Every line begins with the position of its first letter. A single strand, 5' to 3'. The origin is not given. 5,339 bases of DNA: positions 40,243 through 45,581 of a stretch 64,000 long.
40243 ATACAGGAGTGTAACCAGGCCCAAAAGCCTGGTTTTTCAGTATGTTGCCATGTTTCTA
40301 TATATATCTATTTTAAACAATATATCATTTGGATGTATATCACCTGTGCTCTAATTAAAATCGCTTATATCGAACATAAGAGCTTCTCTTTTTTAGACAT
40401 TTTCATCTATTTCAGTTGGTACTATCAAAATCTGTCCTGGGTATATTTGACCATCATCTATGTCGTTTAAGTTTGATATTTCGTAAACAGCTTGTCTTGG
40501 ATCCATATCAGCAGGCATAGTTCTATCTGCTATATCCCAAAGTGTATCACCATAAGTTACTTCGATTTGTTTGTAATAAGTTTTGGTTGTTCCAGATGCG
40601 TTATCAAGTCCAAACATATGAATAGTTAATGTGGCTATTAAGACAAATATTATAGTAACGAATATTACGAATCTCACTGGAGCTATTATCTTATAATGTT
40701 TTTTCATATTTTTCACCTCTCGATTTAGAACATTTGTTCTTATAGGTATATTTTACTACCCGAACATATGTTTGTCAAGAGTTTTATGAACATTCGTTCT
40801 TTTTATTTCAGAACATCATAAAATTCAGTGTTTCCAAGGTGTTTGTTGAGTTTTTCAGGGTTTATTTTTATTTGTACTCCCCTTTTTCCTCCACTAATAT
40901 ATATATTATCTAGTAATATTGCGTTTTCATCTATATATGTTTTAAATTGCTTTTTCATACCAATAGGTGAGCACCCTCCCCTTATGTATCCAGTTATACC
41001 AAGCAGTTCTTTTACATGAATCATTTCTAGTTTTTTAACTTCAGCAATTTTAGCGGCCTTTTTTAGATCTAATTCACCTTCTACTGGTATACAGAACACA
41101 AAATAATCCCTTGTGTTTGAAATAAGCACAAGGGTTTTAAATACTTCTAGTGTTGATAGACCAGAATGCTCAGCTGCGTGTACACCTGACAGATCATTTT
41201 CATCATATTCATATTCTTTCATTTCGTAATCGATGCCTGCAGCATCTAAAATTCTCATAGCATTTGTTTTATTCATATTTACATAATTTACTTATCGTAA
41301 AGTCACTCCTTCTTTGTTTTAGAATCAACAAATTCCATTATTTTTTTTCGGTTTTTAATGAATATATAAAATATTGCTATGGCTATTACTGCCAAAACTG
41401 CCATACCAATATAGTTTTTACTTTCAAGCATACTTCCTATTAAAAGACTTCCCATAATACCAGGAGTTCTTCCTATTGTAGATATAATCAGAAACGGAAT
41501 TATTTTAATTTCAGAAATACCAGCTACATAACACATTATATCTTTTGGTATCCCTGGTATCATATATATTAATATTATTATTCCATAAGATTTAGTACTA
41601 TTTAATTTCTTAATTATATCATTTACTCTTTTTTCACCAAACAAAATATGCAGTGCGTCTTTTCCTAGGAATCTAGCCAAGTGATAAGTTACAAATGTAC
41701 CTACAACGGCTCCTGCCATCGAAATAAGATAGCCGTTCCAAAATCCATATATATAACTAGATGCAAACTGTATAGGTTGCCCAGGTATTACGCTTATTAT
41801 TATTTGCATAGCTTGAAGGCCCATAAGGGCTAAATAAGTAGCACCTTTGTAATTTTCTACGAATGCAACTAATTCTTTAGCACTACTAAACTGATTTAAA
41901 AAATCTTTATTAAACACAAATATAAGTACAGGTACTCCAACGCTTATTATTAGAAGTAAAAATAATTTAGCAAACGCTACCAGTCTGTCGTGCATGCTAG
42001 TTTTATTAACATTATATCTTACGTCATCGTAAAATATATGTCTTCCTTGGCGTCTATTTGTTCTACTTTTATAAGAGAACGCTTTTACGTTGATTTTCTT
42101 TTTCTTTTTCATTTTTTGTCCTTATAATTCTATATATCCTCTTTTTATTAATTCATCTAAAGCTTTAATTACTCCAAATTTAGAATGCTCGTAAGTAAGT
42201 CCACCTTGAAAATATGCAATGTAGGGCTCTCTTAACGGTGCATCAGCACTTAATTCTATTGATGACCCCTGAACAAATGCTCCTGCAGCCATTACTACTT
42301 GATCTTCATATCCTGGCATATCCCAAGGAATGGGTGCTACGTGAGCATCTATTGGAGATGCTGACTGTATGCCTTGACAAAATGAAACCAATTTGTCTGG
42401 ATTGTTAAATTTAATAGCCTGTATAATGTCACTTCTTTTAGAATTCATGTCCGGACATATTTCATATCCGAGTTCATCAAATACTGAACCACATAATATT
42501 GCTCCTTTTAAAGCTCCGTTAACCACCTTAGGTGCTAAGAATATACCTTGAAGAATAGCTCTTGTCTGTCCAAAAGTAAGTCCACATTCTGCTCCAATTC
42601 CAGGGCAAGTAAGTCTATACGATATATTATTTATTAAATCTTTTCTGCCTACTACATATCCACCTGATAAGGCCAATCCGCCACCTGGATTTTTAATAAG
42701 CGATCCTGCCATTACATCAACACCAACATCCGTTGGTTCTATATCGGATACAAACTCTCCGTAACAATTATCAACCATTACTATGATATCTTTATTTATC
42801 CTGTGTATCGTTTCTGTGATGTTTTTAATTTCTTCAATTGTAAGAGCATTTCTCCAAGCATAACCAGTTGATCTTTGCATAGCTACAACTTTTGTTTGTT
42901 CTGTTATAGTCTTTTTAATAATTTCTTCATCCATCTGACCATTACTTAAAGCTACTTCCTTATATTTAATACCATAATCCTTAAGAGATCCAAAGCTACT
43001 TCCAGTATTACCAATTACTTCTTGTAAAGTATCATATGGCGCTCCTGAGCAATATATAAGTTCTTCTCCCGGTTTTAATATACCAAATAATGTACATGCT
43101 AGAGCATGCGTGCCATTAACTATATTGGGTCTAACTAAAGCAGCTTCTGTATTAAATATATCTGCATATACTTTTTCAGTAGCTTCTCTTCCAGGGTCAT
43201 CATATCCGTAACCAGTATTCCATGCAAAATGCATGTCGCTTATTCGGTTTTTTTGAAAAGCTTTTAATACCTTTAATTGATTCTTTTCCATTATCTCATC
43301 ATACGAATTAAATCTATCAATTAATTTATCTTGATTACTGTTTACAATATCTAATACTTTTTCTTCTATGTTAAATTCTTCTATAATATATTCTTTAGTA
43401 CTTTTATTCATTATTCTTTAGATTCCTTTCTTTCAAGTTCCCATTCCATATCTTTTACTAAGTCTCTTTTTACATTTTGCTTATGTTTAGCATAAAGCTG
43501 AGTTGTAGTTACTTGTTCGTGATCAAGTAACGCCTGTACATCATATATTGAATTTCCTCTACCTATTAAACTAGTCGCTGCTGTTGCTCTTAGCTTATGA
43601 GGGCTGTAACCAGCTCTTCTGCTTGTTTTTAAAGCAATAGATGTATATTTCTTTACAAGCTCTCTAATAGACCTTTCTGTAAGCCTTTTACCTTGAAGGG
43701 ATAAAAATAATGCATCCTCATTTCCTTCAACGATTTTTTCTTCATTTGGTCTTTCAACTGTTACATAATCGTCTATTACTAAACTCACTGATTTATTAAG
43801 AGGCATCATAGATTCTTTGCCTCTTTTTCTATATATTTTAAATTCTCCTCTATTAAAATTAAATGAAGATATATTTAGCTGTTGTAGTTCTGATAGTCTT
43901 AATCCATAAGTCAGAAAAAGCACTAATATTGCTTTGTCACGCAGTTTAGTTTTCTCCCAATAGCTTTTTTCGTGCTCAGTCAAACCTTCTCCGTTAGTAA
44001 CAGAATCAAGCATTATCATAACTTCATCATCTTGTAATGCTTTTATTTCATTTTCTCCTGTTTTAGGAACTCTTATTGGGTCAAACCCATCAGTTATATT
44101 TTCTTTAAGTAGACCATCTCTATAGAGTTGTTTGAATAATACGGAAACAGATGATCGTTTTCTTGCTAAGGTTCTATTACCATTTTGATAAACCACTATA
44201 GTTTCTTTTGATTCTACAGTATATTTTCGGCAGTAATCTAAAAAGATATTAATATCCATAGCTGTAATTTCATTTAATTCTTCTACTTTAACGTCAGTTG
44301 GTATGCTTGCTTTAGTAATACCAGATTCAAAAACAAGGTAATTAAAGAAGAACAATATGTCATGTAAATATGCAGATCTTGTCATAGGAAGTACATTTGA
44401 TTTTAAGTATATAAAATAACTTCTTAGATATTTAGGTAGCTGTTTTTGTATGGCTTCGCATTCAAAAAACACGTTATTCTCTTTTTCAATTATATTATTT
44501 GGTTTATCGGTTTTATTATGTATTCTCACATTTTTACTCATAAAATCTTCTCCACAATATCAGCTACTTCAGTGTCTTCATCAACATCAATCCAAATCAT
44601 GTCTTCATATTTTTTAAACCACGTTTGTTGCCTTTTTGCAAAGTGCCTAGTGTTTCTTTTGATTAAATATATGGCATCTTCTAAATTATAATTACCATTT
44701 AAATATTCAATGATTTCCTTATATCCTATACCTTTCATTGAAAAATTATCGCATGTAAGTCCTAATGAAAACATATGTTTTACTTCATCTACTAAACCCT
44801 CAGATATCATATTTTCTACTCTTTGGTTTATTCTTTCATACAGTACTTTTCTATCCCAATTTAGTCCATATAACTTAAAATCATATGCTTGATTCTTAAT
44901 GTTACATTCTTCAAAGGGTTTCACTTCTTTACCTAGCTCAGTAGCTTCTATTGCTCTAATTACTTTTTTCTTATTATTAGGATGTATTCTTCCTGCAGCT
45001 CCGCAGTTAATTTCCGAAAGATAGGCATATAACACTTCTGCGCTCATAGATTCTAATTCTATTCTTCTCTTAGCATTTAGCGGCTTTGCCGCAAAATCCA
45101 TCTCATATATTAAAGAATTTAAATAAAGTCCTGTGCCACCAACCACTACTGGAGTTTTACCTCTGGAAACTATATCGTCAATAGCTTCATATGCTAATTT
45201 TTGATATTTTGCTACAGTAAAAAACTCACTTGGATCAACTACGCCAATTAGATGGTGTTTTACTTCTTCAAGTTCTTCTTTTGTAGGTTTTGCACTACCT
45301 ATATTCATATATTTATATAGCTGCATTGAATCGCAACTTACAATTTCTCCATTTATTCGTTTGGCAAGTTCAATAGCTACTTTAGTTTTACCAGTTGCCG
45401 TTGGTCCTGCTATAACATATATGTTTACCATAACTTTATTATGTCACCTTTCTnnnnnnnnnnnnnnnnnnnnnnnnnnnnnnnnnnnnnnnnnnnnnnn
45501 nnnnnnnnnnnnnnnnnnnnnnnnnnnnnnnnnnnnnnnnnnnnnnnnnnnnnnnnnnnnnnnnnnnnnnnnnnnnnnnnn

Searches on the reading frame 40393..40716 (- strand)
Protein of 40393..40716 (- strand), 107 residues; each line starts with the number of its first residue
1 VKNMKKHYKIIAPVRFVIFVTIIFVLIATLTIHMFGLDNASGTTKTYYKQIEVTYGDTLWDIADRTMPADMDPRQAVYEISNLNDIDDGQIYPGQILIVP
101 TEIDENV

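Call 13: search_protein_families(library=pfam, proteins=[window:40393-40716:-], max_evalue=0.001)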
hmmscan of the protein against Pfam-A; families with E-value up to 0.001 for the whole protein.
window:40393-40716:- (107 aa): 1 family
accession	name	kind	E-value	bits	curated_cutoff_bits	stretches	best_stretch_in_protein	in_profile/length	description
PF01476.26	LysM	-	1.1e-08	35.4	20.9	1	52-100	2-43/43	LysM domain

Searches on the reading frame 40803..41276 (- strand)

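Call 13: search_protein_families(library=pfam, proteins=[window:40803-41276:-], max_evalue=0.001)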
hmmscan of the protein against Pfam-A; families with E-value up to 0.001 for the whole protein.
window:40803-41276:- (157 aa): 1 family
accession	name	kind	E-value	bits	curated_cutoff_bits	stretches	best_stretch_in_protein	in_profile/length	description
PF04073.20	tRNA_edit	-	1.9e-23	83.3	25.5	1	34-145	10-122/123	Aminoacyl-tRNA editing domain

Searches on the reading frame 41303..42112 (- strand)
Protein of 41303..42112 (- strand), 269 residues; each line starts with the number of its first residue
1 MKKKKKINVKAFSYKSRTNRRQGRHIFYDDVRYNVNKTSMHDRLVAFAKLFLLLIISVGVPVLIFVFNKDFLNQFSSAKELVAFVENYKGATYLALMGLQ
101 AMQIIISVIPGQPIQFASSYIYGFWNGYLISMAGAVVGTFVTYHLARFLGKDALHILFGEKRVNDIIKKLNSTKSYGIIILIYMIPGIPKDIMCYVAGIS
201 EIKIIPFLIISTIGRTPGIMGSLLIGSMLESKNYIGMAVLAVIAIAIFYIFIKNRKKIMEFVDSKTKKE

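Call 13: search_protein_families(library=pfam, proteins=[window:41303-42112:-], max_evalue=0.001)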
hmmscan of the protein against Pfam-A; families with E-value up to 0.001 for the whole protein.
window:41303-42112:- (269 aa): 2 families
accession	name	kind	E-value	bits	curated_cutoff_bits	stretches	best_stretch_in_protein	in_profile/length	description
PF09335.16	VTT_dom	-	8.4e-22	78.4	33.9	1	109-227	1-122/123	VTT domain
PF01554.23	MatE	-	0.00059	20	24.9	0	45-122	71-148/161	MatE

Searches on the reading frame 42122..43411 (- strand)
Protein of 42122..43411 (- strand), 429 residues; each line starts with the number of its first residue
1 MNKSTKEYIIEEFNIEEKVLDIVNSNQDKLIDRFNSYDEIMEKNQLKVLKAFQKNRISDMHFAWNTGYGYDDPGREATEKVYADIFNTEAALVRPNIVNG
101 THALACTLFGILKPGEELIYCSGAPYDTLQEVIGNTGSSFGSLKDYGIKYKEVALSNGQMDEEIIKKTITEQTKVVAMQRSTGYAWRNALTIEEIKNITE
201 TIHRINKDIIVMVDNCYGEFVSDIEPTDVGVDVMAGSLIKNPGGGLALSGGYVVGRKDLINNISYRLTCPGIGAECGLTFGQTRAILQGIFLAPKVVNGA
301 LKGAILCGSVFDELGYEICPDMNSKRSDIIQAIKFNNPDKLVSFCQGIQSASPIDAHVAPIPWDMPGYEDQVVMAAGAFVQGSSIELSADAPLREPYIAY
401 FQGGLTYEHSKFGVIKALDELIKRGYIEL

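Call 13: search_protein_families(library=pfam, proteins=[window:42122-43411:-], max_evalue=0.001)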
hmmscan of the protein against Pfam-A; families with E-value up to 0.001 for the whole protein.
window:42122-43411:- (429 aa): 3 families
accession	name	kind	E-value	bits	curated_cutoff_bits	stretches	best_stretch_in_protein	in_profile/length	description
PF06838.17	Met_gamma_lyase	-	8.2e-190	631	24.2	1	21-421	3-404/405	Methionine gamma-lyase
PF01053.26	Cys_Met_Meta_PP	-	1.4e-08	34.2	27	1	70-261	46-220/381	Cys/Met metabolism PLP-dependent enzyme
PF00266.25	Aminotran_5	-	0.00014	21.4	21.5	1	151-243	117-204/371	Aminotransferase class-V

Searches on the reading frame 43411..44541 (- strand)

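Call 13: search_protein_families(library=pfam, proteins=[window:43411-44541:-], max_evalue=0.001)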
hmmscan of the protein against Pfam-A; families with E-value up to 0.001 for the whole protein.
window:43411-44541:- (376 aa): 2 families
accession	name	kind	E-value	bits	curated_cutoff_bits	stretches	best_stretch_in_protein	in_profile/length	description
PF00589.27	Phage_integrase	-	1.9e-27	96.6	27.1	1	193-354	17-169/172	Phage integrase family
PF02899.23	Phage_int_SAM_1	-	0.00099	19.8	22.3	0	41-142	3-82/83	Phage integrase, N-terminal SAM-like domain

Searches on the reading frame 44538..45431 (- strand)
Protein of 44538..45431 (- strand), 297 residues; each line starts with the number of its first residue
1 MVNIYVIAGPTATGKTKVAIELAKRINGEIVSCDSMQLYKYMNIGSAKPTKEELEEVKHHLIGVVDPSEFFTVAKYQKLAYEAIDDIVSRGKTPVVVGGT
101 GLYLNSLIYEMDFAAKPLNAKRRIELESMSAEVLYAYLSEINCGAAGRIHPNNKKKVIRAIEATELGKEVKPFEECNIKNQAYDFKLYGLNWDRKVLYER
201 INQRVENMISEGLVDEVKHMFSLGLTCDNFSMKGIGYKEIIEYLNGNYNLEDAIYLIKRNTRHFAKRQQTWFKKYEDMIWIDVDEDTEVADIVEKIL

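Call 13: search_protein_families(library=pfam, proteins=[window:44538-45431:-], max_evalue=0.001)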
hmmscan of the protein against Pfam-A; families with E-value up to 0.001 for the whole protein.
window:44538-45431:- (297 aa): 3 families
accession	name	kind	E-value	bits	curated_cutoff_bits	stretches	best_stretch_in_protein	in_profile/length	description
PF01715.23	IPPT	-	2e-80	270.4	23.6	1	37-274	1-242/243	IPP transferase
PF01745.22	IPT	-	3.8e-13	49.8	20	1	3-59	2-58/233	Isopentenyl transferase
PF13238.12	AAA_18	-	0.00053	20.9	29.4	0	6-57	2-52/128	AAA domain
